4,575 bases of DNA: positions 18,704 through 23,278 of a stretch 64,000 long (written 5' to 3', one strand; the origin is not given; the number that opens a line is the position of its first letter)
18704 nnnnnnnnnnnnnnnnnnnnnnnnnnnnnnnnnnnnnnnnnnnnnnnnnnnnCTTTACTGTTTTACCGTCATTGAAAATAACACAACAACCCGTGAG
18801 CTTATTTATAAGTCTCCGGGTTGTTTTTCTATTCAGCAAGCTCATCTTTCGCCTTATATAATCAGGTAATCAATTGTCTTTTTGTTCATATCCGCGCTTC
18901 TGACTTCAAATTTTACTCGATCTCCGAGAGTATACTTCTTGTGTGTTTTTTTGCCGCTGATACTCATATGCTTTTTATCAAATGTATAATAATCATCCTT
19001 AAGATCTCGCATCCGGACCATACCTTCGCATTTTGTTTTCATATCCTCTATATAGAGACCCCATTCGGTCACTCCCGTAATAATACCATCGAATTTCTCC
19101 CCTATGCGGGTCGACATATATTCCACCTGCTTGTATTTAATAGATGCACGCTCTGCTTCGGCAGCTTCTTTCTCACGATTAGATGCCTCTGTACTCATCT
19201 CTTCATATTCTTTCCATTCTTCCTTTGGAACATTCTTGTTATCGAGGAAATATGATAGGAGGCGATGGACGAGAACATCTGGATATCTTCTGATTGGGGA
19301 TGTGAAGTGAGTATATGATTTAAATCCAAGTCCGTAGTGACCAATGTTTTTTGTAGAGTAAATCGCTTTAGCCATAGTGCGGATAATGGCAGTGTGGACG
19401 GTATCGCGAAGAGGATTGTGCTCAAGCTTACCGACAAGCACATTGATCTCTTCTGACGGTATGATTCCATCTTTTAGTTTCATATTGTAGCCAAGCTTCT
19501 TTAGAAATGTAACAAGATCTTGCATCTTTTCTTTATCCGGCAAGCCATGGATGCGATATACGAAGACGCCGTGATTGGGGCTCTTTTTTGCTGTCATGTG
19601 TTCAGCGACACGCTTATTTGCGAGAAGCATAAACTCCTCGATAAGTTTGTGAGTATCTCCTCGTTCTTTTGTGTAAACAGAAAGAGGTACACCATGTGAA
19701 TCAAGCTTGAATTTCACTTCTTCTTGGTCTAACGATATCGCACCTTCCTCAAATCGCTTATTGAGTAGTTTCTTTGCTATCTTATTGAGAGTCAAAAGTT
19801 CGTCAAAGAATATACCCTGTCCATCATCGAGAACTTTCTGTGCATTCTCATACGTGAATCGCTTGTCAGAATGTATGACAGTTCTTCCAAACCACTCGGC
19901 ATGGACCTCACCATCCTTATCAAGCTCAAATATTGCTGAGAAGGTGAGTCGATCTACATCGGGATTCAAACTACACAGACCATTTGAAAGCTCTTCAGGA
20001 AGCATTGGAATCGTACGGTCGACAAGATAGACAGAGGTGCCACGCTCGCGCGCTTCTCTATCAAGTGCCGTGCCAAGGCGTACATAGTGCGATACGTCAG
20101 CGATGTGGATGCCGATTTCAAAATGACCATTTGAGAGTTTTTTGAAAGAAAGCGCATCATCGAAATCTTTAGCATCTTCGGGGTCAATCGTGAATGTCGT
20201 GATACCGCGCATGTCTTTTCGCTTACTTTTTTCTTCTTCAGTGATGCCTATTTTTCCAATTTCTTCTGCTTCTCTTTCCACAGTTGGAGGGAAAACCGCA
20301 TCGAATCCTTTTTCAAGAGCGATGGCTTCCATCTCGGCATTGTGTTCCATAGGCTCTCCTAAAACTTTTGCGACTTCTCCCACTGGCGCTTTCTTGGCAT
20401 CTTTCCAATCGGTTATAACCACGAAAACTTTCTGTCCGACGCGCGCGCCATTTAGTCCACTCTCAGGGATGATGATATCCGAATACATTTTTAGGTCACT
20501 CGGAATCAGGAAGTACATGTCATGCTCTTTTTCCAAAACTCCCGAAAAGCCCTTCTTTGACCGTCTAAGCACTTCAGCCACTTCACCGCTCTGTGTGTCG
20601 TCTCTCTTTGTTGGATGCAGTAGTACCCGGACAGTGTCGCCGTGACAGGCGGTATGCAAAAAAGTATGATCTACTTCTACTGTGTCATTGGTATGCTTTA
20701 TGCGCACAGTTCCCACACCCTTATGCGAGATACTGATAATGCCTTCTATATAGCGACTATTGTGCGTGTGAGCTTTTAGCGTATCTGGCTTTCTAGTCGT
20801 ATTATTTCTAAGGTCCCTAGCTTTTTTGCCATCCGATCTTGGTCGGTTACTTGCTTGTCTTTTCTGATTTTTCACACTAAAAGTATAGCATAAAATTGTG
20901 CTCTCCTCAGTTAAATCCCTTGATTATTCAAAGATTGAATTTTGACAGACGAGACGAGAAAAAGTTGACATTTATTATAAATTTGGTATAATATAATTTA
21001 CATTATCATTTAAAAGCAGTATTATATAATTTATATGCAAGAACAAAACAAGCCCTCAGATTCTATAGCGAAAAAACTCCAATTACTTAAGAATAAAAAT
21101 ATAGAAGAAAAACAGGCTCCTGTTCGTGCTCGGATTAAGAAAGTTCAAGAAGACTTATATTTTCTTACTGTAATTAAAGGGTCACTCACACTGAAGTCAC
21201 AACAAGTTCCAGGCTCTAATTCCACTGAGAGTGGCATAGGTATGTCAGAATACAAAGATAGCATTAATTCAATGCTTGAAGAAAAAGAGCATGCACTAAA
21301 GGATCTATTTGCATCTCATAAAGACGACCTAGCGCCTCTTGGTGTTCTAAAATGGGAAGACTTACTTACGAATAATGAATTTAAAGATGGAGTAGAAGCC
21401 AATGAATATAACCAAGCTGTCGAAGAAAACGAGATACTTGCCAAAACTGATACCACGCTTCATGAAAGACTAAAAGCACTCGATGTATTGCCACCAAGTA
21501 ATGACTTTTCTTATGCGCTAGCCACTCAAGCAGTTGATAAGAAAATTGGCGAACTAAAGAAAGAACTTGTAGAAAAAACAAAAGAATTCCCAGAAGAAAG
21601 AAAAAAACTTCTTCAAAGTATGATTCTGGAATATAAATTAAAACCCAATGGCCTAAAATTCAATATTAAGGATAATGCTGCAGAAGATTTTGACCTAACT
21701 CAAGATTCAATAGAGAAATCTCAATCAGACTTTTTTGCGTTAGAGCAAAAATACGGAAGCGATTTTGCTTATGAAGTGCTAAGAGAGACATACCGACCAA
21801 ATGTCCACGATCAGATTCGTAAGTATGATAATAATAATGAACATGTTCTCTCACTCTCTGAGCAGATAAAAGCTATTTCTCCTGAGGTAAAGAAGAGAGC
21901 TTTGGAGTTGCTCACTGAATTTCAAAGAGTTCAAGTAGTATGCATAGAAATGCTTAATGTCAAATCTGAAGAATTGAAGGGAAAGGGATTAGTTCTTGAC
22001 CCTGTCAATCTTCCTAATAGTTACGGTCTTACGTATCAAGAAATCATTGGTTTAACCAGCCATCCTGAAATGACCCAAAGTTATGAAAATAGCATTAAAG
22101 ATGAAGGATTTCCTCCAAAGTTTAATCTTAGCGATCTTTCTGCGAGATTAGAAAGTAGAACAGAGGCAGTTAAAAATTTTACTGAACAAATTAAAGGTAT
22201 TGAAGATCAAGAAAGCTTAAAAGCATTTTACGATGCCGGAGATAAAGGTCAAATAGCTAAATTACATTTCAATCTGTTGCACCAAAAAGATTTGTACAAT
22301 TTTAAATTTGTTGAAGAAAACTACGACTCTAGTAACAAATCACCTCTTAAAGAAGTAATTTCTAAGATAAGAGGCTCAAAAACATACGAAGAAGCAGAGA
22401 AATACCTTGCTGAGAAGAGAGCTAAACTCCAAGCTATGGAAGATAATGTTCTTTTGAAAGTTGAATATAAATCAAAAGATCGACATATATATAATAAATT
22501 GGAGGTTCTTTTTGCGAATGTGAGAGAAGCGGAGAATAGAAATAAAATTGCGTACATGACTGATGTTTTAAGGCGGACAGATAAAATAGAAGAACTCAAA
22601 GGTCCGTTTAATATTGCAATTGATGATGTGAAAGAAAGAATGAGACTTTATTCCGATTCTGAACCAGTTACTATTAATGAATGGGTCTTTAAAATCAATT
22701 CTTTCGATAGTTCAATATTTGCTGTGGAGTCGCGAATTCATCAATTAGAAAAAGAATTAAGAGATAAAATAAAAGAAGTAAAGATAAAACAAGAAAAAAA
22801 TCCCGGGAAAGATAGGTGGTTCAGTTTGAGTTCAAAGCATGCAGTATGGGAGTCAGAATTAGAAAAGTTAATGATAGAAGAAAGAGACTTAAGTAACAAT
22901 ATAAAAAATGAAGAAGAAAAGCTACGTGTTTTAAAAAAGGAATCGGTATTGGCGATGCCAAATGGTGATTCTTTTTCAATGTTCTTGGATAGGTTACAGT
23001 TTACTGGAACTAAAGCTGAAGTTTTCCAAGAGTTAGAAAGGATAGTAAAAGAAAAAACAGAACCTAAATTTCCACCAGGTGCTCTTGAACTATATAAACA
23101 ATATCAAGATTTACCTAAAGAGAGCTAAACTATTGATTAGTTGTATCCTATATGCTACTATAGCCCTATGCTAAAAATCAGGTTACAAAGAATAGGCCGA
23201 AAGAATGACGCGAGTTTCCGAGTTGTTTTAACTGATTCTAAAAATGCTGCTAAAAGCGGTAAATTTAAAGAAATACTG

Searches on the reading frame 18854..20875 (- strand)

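Call 6: search_protein_families(library=pfam, proteins=[window:18854-20875:-], max_evalue=1)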
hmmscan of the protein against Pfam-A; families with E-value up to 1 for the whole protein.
window:18854-20875:- (673 aa): 5 families
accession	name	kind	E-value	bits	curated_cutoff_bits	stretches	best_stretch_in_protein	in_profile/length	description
PF00773.25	RNB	-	2.3e-112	375.9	29.3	1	219-545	1-325/326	RNB domain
PF17876.7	CSD2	-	2.3e-21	76.1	26.2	1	122-196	1-74/74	Cold shock domain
PF17849.7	OB_Dis3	-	2.3e-07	31.2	22.8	1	124-189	5-76/77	Dis3-like cold-shock domain 2 (CSD2)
PF08206.17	OB_RNB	-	3.9e-07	30.1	24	2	122-171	12-58/58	Ribonuclease B OB domain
PF00575.29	S1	-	6.2e-07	30.2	22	1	590-669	3-70/74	S1 RNA binding domain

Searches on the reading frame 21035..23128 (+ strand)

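Call 6: search_protein_families(library=pfam, proteins=[window:21035-23128:+], max_evalue=1)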
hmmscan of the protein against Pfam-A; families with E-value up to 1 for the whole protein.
window:21035-23128:+ (697 aa): 2 families
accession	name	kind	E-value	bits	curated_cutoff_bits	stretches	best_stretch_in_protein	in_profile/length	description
PF18274.6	V_ATPase_prox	-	0.084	13.3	27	1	286-314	10-36/52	Vacuolar ATPase Subunit I N-terminal proximal lobe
PF24729.2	Acb2_Tad1_hairpin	-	0.58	10.8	27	0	252-288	1-36/58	Acb2/Tad1, hairpin domain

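Call 7: search_protein_families(library=padloc, proteins=[window:21035-23128:+], max_evalue=1)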
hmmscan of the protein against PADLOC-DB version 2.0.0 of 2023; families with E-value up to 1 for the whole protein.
window:21035-23128:+ (697 aa): 0 families

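Call 8: search_protein_families(library=phrogs, proteins=[window:21035-23128:+], max_evalue=1)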
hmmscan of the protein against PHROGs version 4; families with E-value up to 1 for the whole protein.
window:21035-23128:+ (697 aa): 3 families
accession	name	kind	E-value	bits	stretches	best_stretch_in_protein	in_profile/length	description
phrog_23962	-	unknown function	0.027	15.5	1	417-520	27-125/165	-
phrog_26215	-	unknown function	0.053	14.5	0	284-301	5-22/62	-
phrog_1296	-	lysis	0.45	11.6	1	256-287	52-83/93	holin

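Call 9: search_protein_families(library=ncbifam, proteins=[window:21035-23128:+], max_evalue=1)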
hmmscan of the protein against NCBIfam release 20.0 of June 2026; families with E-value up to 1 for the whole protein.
window:21035-23128:+ (697 aa): 2 families
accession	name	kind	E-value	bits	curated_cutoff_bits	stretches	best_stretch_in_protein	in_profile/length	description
NF052667.1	Tsi2_fam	equivalog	0.0013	19.1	70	1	162-195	11-44/73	Tsi2 family anti-toxin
NF002558.0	PRK02126.1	subfamily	0.064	12.2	315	1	467-521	206-261/345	ribonuclease Z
